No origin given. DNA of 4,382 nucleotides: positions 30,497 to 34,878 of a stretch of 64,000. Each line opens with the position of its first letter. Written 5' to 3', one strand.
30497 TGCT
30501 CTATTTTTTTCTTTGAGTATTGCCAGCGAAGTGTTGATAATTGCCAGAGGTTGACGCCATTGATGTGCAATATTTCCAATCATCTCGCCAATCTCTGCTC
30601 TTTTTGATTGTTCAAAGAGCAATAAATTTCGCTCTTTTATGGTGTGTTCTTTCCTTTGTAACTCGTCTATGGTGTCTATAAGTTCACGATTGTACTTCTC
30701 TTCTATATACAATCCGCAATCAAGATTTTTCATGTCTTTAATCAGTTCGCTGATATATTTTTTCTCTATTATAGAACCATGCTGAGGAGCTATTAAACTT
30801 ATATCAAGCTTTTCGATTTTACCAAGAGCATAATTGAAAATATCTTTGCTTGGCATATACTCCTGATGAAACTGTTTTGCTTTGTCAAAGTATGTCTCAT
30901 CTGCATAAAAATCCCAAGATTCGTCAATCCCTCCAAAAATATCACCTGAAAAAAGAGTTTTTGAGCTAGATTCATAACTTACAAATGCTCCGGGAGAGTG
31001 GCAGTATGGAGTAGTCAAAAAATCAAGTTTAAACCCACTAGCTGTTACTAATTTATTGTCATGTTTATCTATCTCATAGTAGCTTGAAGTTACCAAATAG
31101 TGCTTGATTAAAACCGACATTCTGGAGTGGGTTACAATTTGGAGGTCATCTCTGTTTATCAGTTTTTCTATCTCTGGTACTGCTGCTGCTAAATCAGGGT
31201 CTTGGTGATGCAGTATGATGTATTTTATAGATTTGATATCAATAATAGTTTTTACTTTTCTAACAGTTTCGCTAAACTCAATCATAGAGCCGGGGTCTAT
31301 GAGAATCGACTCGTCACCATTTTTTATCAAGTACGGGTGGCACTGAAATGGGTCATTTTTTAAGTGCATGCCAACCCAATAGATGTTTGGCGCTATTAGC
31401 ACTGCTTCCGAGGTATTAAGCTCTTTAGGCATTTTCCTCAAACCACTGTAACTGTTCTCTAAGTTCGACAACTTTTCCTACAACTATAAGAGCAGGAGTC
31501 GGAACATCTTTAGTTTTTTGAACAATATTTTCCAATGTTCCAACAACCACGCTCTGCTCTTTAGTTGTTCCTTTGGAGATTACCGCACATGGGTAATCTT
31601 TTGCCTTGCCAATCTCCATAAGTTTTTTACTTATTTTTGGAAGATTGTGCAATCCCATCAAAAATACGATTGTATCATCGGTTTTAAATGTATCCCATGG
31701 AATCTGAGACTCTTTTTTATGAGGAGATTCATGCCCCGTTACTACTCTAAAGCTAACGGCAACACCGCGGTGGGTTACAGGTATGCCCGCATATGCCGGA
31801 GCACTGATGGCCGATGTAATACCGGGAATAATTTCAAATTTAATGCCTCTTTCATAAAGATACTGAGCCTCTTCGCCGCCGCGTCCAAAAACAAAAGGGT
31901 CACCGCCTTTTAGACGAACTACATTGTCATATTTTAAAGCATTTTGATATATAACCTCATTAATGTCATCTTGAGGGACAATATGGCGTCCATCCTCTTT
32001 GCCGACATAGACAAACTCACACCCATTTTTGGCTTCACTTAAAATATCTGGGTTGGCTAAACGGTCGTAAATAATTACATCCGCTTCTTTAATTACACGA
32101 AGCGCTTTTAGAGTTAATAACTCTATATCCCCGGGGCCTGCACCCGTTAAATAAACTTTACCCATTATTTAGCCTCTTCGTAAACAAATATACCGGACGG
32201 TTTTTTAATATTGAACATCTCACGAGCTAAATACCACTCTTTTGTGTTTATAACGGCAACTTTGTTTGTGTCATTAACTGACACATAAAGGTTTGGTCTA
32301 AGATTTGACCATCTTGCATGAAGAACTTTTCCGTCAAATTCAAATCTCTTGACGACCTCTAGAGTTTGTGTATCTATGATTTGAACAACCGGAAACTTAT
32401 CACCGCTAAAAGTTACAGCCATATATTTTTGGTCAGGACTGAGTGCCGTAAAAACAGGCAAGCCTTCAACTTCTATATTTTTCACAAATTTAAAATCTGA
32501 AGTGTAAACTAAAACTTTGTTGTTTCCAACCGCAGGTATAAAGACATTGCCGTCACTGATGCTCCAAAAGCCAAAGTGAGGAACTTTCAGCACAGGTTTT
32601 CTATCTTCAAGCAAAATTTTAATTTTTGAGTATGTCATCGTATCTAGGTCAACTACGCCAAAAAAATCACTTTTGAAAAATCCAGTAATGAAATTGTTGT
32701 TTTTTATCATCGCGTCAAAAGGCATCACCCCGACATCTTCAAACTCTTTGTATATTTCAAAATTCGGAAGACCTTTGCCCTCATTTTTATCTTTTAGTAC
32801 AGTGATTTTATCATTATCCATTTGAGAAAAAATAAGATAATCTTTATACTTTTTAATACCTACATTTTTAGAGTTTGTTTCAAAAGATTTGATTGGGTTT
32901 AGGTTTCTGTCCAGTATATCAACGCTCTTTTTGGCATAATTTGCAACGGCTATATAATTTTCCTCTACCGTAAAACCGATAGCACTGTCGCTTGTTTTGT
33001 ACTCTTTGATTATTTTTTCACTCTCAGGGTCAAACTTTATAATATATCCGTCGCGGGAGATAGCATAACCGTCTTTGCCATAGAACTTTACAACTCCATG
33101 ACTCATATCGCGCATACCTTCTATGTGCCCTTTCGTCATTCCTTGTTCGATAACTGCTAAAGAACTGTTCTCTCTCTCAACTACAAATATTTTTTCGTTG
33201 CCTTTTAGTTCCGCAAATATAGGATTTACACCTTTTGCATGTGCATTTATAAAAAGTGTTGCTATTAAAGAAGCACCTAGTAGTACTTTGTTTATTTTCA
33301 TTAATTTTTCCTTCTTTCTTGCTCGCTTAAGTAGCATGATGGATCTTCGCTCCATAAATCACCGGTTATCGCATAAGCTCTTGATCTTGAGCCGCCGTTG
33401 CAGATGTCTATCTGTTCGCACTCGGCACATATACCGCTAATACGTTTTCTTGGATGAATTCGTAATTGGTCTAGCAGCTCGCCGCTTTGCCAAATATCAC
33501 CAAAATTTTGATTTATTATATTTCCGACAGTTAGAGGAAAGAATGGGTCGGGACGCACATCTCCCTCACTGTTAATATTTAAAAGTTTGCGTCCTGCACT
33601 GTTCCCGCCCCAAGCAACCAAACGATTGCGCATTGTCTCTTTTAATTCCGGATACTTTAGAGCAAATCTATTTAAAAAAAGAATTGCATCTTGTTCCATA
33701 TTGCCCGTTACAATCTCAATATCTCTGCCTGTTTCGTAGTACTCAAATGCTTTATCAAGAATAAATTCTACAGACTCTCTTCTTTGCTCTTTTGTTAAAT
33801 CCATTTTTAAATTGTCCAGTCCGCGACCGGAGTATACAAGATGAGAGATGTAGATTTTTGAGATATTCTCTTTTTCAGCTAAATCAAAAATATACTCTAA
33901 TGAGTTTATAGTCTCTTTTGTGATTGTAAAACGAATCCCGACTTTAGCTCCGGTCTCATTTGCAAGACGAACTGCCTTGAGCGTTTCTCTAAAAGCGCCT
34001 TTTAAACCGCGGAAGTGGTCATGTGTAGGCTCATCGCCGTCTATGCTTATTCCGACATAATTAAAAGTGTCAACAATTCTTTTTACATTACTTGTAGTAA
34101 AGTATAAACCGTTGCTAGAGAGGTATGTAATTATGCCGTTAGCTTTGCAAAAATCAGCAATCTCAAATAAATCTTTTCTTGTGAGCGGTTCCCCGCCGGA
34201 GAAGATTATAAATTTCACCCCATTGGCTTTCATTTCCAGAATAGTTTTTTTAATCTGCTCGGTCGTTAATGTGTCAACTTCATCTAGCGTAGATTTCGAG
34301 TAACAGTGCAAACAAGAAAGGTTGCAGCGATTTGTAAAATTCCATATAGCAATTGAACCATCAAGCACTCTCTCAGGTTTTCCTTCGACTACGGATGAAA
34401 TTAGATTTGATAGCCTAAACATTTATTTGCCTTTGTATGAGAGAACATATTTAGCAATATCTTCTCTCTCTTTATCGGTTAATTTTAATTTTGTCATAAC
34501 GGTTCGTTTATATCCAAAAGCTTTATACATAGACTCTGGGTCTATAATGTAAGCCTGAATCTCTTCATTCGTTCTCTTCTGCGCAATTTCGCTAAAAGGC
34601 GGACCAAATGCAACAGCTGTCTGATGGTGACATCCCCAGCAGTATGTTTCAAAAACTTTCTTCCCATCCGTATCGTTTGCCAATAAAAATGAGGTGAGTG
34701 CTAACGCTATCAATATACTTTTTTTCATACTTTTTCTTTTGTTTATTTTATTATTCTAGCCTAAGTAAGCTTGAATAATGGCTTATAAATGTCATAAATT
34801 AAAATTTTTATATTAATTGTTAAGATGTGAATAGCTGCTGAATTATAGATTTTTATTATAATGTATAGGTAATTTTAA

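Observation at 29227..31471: Soluble histidine kinase with a flavodiiron/ODP-like di-iron domain, attached to the heme d1 / nirS-norCB cluster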

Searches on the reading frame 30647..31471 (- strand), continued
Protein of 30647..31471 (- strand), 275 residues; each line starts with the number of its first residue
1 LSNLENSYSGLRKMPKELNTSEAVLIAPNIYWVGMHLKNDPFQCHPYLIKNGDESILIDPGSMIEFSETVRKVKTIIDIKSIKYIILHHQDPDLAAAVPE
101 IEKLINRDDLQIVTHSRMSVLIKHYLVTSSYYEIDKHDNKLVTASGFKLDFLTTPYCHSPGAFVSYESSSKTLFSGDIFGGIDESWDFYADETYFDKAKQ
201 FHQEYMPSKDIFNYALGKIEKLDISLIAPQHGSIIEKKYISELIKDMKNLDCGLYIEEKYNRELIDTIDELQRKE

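Call 88: fold_search(model_id=the predicted structure, library=pdb)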
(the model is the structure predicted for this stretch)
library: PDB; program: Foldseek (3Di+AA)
matches with E <= 10: 825; with E <= 0.001: 543
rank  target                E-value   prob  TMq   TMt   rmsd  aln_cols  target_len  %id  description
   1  6qrq_B                1.6e-19  1.00  0.76  0.79   3.0       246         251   27  Apo conformation of chemotaxis sensor ODP (released 2019-06-19)
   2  6qrq_C                3.1e-19  1.00  0.77  0.81   3.0       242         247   28  Apo conformation of chemotaxis sensor ODP (released 2019-06-19)
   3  6qwo_A                3.5e-19  1.00  0.78  0.81   2.9       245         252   27  Zinc-reconstituted ODP from T. maritima (released 2019-06-19)
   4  6qrq_D                3.5e-19  1.00  0.77  0.80   2.9       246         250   28  Apo conformation of chemotaxis sensor ODP (released 2019-06-19)
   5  6qwo_B                4.5e-19  1.00  0.77  0.80   3.0       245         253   27  Zinc-reconstituted ODP from T. maritima (released 2019-06-19)
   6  6qrq_A                4.8e-19  1.00  0.76  0.81   2.8       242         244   27  Apo conformation of chemotaxis sensor ODP (released 2019-06-19)
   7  6r9n_A                1.1e-16  1.00  0.75  0.84   2.6       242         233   25  Peroxy diiron species of chemotaxis sensor ODP (released 2019-06-19)
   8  6r9n_B                2.1e-16  1.00  0.74  0.82   2.7       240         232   24  Peroxy diiron species of chemotaxis sensor ODP (released 2019-06-19)
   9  6qnm_B                1.2e-15  1.00  0.70  0.78   6.4       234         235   25  Apo state of chemotaxis sensor ODP from T. denticola (released 2019-06-19)
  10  6qnm_A                1.5e-15  1.00  0.72  0.77   6.6       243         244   26  Apo state of chemotaxis sensor ODP from T. denticola (released 2019-06-19)
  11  1e5d_A                5.7e-15  1.00  0.76  0.51   2.6       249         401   20  RUBREDOXIN OXYGEN:OXIDOREDUCTASE (ROO) FROM ANAEROBE DESULFOVIBRIO GIGAS (released 2000-11-17)
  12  6h0d                  1.6e-14  1.00  0.72  0.48   3.7       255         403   18  Metal soaked Flv1 flavodiiron core from Synechocystis sp. PCC6803 (released 2019-01-30)
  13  7r0f_A                1.7e-14  1.00  0.69  0.46   3.3       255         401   23  Crystal structure of a flavodiiron protein D52K mutant in the oxidized state from Escherichia coli (released 2023-02-15)
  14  6etb_A                7.3e-14  1.00  0.69  0.47   3.2       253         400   22  Aerobic S262Y mutation of E. coli FLRD core (released 2018-11-07)
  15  4fek_A                8.8e-14  1.00  0.74  0.77   3.1       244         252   19  Crystal Structure of putative diflavin flavoprotein A 5 (fragment 1-254) from Nostoc sp. PCC 7120, Northeast Structura (released 2012-07-11)
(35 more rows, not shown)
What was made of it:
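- On ODP family (Pfam PF19583): Foldseek ranks 1-10 are ODP chains (TMt 0.77-0.84), FDPs follow, and hydrolytic MBLs appear from rank 43 (call 88).
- On Hydrolytic metallo-beta-lactamase superfamily enzymes (glyoxalase II, RNase Z and similar): The best hydrolase structure has TMq 0.59 or lower (call 88).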

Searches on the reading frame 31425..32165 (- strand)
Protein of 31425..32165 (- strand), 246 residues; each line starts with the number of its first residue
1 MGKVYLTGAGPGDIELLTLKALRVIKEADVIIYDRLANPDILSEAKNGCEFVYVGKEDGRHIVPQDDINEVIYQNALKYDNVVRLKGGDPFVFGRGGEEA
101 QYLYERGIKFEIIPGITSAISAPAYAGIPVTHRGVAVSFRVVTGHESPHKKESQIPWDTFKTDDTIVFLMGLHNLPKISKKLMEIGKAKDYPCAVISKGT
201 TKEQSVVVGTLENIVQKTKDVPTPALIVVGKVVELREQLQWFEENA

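Call 3: search_protein_families(library=pfam, proteins=[window:31425-32165:-], max_evalue=0.01)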
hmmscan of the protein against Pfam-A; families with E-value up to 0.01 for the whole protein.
window:31425-32165:- (246 aa): 1 family
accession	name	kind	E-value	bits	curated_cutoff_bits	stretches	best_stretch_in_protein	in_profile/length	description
PF00590.25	TP_methylase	-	9e-53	179.8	27.8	1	3-214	1-211/212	Tetrapyrrole (Corrin/Porphyrin) Methylases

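Call 4: search_protein_families(library=ncbifam, proteins=[window:31425-32165:-], max_evalue=0.01)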
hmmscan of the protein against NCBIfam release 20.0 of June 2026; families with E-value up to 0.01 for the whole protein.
window:31425-32165:- (246 aa): 30 families (the best 25 are shown)
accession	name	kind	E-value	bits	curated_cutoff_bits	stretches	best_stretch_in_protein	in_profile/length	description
NF004790.0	PRK06136.1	subfamily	1.5e-92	309.7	198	1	1-245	3-249/250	uroporphyrinogen-III C-methyltransferase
TIGR01469.1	cobA_cysG_Cterm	equivalog_domain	2.1e-92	309.2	185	1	2-236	1-237/238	uroporphyrinogen-III C-methyltransferase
NF007922.1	PRK10637.1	equivalog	2.2e-87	293.9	400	1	2-233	217-449/450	siroheme synthase CysG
NF005524.0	PRK07168.1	equivalog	3.2e-72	243.6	603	1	2-244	3-246/474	uroporphyrin-III C-methyltransferase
TIGR01465.1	cobM_cbiF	equivalog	5.2e-36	124.2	259.65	1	4-236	1-230/247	precorrin-4 C(11)-methyltransferase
NF012017.0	PRK15473.1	equivalog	1.4e-31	109.7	408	1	2-232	8-235/257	cobalt-precorrin-4 methyltransferase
NF004647.0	PRK05990.1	equivalog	2.1e-16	60.1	271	2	2-33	6-37/245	precorrin-2 C(20)-methyltransferase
TIGR01467.1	cobI_cbiL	equivalog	5.4e-15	55.4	163.25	1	2-210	1-212/230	precorrin-2 C(20)-methyltransferase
NF004423.0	PRK05765.1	equivalog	1e-14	54.6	332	1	1-231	2-225/247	precorrin-3B C(17)-methyltransferase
TIGR02467.1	CbiE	equivalog_domain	3.5e-13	49.5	92.9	1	8-221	3-198/204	precorrin-6y C5,15-methyltransferase (decarboxylating) subunit CbiE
NF004058.0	PRK05576.1-1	equivalog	4.1e-13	49.3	239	1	1-125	1-134/221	cobalt-factor II C(20)-methyltransferase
TIGR01466.1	cobJ_cbiH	equivalog_domain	3.7e-12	46.3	246.35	1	4-231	1-222/239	precorrin-3B C(17)-methyltransferase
NF004460.0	PRK05787.2-3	equivalog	6e-11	42.3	291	1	4-217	2-195/207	cobalt-precorrin-7 (C(5))-methyltransferase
NF004455.0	PRK05787.1-3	equivalog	2.3e-09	37.1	258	1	4-221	3-208/221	cobalt-precorrin-7 (C(5))-methyltransferase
NF004062.0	PRK05576.1-5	equivalog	6.6e-09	35.5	194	1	3-183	2-178/219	cobalt-factor II C(20)-methyltransferase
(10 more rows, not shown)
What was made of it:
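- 31425..32165 (-): Uroporphyrinogen-III C-methyltransferase (cobA/nirE), translationally coupled to the kinase. NCBIfam TIGR01469 309 bits (call 4).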

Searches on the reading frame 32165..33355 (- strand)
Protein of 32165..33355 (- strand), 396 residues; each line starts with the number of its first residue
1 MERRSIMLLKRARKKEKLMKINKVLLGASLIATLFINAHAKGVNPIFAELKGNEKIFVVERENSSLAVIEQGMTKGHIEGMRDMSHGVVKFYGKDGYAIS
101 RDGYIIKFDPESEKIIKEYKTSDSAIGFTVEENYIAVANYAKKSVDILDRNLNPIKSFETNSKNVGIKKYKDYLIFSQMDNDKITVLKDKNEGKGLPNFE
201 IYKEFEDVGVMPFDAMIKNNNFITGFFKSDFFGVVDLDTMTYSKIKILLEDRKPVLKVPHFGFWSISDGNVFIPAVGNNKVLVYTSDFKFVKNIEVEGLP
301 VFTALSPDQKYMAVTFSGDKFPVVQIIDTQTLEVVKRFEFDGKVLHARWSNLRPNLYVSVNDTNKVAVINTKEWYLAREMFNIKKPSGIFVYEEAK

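Call 3: search_protein_families(library=pfam, proteins=[window:32165-33355:-], max_evalue=0.01)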
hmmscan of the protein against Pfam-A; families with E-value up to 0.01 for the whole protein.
window:32165-33355:- (396 aa): 2 families
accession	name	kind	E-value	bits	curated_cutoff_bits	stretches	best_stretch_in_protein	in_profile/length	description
PF02239.22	Cytochrom_D1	-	1.5e-24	86.7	25.5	1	57-391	7-364/368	Cytochrome D1 heme domain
PF25174.1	Beta-prop_THOC3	-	1.6e-08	34.4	305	1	264-375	54-162/272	THOC3 beta-propeller domain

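Call 4: search_protein_families(library=ncbifam, proteins=[window:32165-33355:-], max_evalue=0.01)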
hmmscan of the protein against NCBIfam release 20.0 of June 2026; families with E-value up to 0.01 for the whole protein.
window:32165-33355:- (396 aa): 3 families
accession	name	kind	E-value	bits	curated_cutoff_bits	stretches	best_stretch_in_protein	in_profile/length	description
TIGR03866.1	PQQ_ABC_repeats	subfamily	5.1e-06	25.8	287.3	1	272-377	98-202/310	PQQ-dependent catabolism-associated beta-propeller protein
NF052280.1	7_blade_YncE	equivalog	0.0033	16.3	400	0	294-379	210-294/338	7-bladed beta-propeller protein YncE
NF050136.1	PGL_lacton_Staph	exception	0.0059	15.7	500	0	92-218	172-295/341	6-phosphogluconolactonase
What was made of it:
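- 32165..34728 (-): Cytochrome c (34423..34728), nirJ (33301..34422) and nirF-like cytochrome-d1-domain protein (32165..33355). These are the upstream genes of the probable cytc-nirJ-nirF-nirE-HK-RR unit. Pfam and NCBIfam (calls 3, 4).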

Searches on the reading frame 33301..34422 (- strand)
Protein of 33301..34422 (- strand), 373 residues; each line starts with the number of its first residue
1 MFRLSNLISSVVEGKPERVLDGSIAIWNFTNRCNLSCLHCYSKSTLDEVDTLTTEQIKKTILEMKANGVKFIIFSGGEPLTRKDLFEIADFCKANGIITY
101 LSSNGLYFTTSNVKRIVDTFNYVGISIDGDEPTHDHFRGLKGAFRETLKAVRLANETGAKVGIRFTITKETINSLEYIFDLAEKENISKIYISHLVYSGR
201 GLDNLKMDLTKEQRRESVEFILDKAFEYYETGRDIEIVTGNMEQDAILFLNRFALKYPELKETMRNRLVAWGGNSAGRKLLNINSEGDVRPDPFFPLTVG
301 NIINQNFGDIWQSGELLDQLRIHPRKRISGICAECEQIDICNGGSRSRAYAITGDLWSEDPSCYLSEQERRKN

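Call 3: search_protein_families(library=pfam, proteins=[window:33301-34422:-], max_evalue=0.01)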
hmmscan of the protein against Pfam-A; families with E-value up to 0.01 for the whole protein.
window:33301-34422:- (373 aa): 3 families
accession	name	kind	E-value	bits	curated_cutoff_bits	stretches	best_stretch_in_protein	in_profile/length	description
PF04055.27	Radical_SAM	-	1.8e-24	87.2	29.5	1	28-181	2-165/166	Radical SAM superfamily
PF13353.11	Fer4_12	-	1.2e-08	35.8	22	1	29-130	11-116/137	4Fe-4S single cluster domain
PF13186.11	SPASM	-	4e-06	27.5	21.5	1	277-336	4-67/67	Iron-sulfur cluster-binding domain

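Call 4: search_protein_families(library=ncbifam, proteins=[window:33301-34422:-], max_evalue=0.01)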
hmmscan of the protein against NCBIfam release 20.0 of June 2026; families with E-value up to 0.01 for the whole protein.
window:33301-34422:- (373 aa): 92 families (the best 25 are shown)
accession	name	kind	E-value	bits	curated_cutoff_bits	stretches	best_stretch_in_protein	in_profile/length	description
TIGR04051.1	rSAM_NirJ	equivalog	3.1e-113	378.3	515.45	1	24-369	3-352/354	heme d1 biosynthesis radical SAM protein NirJ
TIGR04054.1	rSAM_NirJ1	equivalog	4.1e-92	308.8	650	1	21-369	34-386/387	putative heme d1 biosynthesis radical SAM protein NirJ1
TIGR04546.1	rSAM_ahbC_deAc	equivalog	3.4e-85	286.2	650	1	24-369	40-389/390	12,18-didecarboxysiroheme deacetylase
TIGR04347.1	pseudo_SAM_Halo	equivalog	2.1e-77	261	525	1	24-370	39-390/390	TIGR04347 family pseudo-SAM/SPASM protein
TIGR04053.2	TIGR04053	equivalog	1.9e-57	195.2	395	1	24-364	9-363/366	TIGR04053 family radical SAM/SPASM domain-containing protein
TIGR04545.1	rSAM_ahbD_hemeb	equivalog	2.3e-54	185.1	500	1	26-364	3-336/339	heme b synthase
TIGR04303.1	GeoRSP_rSAM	equivalog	1.2e-50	173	400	1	27-364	9-325/325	GeoRSP system radical SAM/SPASM protein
TIGR04055.1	rSAM_NirJ2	equivalog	1.7e-49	169.1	500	1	26-364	3-323/326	putative heme d1 biosynthesis radical SAM protein NirJ2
TIGR03962.1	mycofact_rSAM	equivalog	1.3e-37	129.7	265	2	19-224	7-215/339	mycofactocin radical SAM maturase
TIGR02109.1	PQQ_syn_pqqE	equivalog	1e-32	113.5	381.35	2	28-241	12-228/358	pyrroloquinoline quinone biosynthesis protein PqqE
NF045574.1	sacti_mat_StsB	exception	1.5e-32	113.1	625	1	27-204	100-278/466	StsB family radical SAM/SPASM domain sactipeptide maturase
TIGR03913.1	rad_SAM_trio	equivalog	2.3e-32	112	591.75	1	25-365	21-354/477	GDL motif peptide-associated radical SAM/SPASM maturase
NF050035.1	rSAM_WgK_link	exception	1.5e-31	109.7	650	1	28-368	14-366/367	radical SAM/SPASM peptide maturase WgkB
TIGR04251.1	SCM_rSAM_ScmF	equivalog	3.1e-29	102.5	400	2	29-201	10-188/353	SynChlorMet cassette radical SAM/SPASM protein ScmF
TIGR04340.1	rSAM_ACGX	hypoth_equivalog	3.9e-28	98.7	400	1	27-364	7-338/341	radical SAM/SPASM domain protein, ACGX system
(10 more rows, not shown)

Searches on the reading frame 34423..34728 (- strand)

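Call 3: search_protein_families(library=pfam, proteins=[window:34423-34728:-], max_evalue=0.01)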
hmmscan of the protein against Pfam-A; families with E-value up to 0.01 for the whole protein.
window:34423-34728:- (101 aa): 2 families
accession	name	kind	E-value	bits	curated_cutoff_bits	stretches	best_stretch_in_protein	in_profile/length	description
PF00034.26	Cytochrom_C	-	3.2e-10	41.6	21.3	1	21-97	3-88/90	Cytochrome c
PF13442.11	Cytochrome_CBB3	-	1.9e-06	28.5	27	1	18-95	2-68/68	Cytochrome C oxidase, cbb3-type, subunit III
